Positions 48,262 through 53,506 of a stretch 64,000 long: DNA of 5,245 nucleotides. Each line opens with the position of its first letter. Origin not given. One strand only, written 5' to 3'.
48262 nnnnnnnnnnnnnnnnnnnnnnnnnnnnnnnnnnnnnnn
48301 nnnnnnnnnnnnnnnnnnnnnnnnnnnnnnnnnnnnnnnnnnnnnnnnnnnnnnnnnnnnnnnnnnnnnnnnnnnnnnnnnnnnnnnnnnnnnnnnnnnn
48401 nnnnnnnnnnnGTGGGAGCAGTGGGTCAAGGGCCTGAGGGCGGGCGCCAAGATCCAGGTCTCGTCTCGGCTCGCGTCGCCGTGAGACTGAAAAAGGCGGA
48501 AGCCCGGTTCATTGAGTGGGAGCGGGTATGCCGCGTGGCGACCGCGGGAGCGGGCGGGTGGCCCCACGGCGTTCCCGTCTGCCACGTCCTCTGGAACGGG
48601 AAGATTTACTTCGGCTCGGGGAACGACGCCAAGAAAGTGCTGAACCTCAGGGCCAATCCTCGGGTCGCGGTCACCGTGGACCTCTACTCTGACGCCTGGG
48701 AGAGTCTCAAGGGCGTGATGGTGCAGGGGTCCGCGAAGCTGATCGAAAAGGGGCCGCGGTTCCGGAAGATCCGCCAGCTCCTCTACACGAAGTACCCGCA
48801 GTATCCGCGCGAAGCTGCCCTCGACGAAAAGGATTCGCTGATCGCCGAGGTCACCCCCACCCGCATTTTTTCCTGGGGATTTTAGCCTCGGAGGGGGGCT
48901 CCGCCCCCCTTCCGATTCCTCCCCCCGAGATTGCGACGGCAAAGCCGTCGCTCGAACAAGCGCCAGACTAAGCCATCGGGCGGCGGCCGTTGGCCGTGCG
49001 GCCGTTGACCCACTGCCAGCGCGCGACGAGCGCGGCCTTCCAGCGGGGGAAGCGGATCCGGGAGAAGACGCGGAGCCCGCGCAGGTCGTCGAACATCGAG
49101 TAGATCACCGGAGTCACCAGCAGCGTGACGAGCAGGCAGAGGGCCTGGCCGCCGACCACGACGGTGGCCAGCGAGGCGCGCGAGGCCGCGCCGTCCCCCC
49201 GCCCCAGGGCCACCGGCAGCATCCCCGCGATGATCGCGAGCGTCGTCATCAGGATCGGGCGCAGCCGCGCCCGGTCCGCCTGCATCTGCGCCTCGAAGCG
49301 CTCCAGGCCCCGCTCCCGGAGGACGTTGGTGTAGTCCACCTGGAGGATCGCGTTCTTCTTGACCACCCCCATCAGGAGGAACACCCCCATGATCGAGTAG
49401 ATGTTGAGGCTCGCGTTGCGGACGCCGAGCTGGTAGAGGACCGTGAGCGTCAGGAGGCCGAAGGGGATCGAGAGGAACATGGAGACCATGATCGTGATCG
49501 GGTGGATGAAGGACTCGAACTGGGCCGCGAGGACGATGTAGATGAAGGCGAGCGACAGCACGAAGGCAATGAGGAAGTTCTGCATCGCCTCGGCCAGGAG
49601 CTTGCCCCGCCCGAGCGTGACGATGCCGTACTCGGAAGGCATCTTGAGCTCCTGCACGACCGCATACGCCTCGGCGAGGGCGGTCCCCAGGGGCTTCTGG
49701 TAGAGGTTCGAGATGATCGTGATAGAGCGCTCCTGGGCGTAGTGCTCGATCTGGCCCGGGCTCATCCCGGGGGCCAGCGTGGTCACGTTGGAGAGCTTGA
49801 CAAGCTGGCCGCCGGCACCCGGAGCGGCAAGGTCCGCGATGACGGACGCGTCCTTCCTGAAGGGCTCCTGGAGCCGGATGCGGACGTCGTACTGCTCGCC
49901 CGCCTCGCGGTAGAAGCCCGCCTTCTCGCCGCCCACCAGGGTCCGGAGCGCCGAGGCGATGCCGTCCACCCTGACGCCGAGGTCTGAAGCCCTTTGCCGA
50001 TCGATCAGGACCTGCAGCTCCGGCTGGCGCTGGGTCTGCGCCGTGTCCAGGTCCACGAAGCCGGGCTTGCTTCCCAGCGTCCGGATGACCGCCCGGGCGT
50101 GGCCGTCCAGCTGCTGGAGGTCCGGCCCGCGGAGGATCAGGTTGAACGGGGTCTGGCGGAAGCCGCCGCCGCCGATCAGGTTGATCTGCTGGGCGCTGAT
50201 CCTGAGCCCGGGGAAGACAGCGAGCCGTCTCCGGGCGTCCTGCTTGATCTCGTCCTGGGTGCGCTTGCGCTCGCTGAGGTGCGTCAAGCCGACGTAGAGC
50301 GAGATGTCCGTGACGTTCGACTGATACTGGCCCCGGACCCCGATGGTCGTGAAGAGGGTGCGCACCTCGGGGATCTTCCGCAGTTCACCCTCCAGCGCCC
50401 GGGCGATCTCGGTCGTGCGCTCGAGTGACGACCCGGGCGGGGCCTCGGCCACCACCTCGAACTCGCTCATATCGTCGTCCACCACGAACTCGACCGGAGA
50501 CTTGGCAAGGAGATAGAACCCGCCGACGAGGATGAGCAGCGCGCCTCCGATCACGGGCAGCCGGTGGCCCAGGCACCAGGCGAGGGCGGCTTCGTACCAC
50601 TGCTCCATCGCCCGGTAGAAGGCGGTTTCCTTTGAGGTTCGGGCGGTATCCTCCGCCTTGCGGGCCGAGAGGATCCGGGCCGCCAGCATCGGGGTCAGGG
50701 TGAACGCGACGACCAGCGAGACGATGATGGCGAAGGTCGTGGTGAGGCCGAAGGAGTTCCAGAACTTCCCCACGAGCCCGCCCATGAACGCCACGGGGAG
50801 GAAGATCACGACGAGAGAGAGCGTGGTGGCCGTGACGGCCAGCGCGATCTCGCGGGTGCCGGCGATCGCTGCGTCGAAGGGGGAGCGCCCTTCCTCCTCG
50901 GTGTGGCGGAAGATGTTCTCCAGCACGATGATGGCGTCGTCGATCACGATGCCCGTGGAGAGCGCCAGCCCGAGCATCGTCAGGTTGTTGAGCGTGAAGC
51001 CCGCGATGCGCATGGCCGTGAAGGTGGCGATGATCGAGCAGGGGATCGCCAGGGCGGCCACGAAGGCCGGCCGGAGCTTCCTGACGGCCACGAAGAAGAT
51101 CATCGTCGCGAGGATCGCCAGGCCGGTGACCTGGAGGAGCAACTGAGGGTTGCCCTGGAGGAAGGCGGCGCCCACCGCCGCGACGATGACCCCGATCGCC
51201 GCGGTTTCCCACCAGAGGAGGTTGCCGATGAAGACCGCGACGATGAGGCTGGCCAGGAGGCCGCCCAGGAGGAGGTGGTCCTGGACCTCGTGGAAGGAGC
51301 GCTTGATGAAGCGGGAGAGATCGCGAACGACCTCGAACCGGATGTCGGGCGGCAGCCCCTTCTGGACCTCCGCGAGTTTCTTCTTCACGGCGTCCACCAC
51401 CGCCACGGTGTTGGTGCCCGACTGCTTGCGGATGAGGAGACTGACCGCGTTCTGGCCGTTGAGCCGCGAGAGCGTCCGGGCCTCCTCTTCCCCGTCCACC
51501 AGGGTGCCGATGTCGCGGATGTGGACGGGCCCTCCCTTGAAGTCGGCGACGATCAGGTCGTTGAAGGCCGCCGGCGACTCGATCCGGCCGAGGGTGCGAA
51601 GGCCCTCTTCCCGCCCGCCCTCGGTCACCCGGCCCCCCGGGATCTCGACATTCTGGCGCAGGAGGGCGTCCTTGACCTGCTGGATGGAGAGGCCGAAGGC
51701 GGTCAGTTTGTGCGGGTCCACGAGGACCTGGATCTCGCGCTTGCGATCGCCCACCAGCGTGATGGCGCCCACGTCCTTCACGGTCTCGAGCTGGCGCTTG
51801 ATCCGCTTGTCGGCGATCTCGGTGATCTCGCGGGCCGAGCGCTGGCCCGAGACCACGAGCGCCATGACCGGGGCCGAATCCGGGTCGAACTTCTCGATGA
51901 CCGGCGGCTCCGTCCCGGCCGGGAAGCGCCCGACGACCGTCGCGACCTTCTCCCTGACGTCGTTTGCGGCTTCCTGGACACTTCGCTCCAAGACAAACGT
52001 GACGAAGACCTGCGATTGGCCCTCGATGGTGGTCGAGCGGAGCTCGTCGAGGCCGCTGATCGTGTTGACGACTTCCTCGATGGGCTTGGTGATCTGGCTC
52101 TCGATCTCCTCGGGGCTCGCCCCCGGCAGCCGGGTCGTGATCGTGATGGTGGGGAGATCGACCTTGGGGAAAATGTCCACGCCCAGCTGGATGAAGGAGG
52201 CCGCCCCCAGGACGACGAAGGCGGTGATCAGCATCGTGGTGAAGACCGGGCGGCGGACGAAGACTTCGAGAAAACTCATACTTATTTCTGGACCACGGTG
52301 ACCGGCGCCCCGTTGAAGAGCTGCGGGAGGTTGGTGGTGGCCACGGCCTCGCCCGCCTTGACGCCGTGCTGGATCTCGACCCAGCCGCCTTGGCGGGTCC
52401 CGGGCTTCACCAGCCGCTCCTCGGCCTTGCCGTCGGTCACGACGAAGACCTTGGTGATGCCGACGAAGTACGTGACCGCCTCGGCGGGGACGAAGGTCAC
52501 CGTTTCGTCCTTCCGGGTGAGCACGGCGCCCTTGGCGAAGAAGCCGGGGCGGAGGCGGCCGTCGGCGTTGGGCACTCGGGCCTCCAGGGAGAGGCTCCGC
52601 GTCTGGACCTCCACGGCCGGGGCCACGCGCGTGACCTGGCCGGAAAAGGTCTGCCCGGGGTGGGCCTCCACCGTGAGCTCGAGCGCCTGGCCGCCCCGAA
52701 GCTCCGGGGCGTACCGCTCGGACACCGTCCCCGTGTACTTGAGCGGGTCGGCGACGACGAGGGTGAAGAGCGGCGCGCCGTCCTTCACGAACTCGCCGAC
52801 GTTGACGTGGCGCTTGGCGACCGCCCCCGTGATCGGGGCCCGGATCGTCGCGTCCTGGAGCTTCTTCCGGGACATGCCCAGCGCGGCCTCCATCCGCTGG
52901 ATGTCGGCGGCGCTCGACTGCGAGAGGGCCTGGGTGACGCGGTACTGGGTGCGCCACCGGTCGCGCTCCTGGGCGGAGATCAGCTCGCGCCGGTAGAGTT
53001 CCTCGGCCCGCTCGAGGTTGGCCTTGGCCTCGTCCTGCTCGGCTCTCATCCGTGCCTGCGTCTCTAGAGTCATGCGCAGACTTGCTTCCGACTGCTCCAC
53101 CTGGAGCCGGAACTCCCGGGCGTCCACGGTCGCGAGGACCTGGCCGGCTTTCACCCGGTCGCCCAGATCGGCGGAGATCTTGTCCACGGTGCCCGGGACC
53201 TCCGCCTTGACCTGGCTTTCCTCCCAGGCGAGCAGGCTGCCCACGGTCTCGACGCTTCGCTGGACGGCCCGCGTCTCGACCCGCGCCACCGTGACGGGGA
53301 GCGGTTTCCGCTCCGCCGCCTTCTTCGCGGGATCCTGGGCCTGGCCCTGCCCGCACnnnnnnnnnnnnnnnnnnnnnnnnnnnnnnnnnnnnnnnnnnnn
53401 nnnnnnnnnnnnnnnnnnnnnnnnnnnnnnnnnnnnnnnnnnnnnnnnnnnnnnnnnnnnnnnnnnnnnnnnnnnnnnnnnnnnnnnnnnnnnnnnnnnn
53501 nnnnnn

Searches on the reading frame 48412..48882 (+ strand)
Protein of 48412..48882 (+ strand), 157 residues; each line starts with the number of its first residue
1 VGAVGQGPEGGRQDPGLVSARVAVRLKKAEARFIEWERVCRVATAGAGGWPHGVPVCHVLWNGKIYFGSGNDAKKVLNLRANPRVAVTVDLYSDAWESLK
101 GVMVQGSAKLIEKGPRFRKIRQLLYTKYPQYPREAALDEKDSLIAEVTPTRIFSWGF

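Call 64: search_protein_families(library=pfam, proteins=[window:48412-48882:+], max_evalue=0.00001)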
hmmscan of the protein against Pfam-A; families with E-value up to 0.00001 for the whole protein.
window:48412-48882:+ (157 aa): 2 families
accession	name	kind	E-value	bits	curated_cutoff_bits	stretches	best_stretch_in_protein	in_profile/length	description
PF01243.27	PNPOx_N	-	3.2e-16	60.2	28.1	1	27-155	2-119/120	Pyridoxamine 5'-phosphate oxidase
PF12900.13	Pyridox_ox_2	-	1.6e-09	38.3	27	1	32-131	7-111/140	Pyridoxamine 5'-phosphate oxidase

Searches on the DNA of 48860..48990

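Call 62: search_rna_families(source=window, start=48860, end=48990, threshold=evalue, max_evalue=10)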
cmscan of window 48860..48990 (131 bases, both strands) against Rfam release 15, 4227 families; matches with E-value up to 10: 17.
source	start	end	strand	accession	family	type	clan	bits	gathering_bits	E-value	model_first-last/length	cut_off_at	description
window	48868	48949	-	RF02794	Pab19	Gene; snRNA; snoRNA; HACA-box;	-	20.2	55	0.15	1-102/102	no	Pab19 RNA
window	48887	48916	-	RF04101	mir-8864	Gene; miRNA;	-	17.5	120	0.67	1-110/110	no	mir-8864 microRNA precursor family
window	48886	48921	+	RF01798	g2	Gene;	-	14.7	70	2.8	1-67/67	no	G2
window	48874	48990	+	RF00602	SCARNA21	Gene; snRNA; snoRNA; scaRNA;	-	14.6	60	0.28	1-125/140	3'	Small Cajal body specific RNA 21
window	48893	48910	+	RF03493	mir-1281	Gene; miRNA;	-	14.6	70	4.2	1-54/54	no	mir-1281 microRNA precursor family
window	48875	48924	+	RF03610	mir-H7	Gene; miRNA;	CL00141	14.3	94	4.3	1-69/69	no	mir-H7 microRNA precursor family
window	48883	48990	+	RF01812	Pxr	Gene; sRNA;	-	13.3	80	2.5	1-104/109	3'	Pxr regulatory sRNA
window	48881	48990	-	RF02809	RsmW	Gene; sRNA;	CL00106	12.8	52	2.7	31-124/124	5'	RsmW RNA family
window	48887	48920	-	RF01074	RF_site1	Cis-reg; frameshift_element;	-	12.8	40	3.8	1-40/40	no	Putative RNA-dependent RNA polymerase ribosomal frameshift site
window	48862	48986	+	RF00627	P15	Gene;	-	11.5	70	1.8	1-119/119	no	Pseudomonas sRNA P15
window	48934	48950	-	RF02902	AaHKsRNA22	Gene; sRNA;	-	11.3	39.8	5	31-47/101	no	Aggregatibacter sRNA 22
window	48875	48956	+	RF02680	PreQ1-III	Cis-reg; riboswitch;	-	11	63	4.5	1-102/102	no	PreQ1-III (pre queuosine) riboswitch aptamer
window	48886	48990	-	RF00516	ylbH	Cis-reg; leader;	-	9.8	50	5.3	12-122/122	5'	ylbH leader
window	48861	48915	-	RF03166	glycine-GGAnGA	Cis-reg; riboswitch;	CL00125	9.7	110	4.8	115-173/177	no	glycine-GGAnGA riboswitch aptamer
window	48933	48955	-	RF01670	P17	Gene; sRNA;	-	7.9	45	3.9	85-107/282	no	Pseudomonas sRNA P17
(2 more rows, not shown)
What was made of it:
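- On Any Rfam RNA family: The best sub-threshold match scored 20.2 bits against a threshold of 55 (call 62).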

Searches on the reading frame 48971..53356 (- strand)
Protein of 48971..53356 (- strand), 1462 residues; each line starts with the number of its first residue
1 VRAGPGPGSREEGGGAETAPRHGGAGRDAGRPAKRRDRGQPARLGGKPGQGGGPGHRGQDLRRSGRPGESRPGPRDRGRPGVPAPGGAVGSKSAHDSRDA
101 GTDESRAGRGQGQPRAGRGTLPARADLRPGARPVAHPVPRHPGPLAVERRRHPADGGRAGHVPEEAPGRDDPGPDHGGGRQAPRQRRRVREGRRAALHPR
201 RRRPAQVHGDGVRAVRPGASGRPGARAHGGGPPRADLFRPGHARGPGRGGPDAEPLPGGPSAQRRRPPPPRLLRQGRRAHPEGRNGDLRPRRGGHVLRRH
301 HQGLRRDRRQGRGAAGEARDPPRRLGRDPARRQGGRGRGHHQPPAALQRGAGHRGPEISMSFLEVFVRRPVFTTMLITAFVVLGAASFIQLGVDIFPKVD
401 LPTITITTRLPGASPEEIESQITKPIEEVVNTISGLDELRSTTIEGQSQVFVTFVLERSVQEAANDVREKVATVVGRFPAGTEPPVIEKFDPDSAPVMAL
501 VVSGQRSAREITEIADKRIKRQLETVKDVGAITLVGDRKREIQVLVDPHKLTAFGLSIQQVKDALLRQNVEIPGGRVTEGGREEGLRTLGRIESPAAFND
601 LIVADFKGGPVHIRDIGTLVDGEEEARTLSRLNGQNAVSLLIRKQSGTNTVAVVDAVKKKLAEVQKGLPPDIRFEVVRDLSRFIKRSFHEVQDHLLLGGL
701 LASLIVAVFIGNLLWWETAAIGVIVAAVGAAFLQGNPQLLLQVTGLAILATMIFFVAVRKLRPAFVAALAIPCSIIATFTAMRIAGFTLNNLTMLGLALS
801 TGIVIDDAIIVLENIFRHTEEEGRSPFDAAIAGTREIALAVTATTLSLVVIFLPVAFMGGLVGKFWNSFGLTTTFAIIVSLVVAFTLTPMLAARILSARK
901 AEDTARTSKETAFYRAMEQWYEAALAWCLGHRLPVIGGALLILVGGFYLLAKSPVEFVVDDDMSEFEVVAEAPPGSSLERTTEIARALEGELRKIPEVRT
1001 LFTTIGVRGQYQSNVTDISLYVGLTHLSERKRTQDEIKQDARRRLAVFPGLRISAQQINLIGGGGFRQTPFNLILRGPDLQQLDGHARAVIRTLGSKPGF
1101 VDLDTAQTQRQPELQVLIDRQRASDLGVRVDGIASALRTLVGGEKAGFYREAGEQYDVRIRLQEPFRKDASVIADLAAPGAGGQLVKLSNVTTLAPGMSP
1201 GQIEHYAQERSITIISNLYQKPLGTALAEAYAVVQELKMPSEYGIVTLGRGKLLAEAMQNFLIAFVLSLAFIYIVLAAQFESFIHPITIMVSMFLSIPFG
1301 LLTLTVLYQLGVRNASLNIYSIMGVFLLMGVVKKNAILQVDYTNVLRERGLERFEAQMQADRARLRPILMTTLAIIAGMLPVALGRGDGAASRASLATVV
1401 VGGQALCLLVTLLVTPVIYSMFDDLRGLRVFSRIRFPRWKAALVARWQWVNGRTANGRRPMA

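Call 64: search_protein_families(library=pfam, proteins=[window:48971-53356:-], max_evalue=0.00001)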
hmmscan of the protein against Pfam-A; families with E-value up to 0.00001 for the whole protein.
window:48971-53356:- (1462 aa): 1 family
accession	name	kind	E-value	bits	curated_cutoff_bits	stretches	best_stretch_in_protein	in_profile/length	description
PF00873.25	ACR_tran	-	7.4e-253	842.1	28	2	747-1422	341-1020/1021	AcrB/AcrD/AcrF family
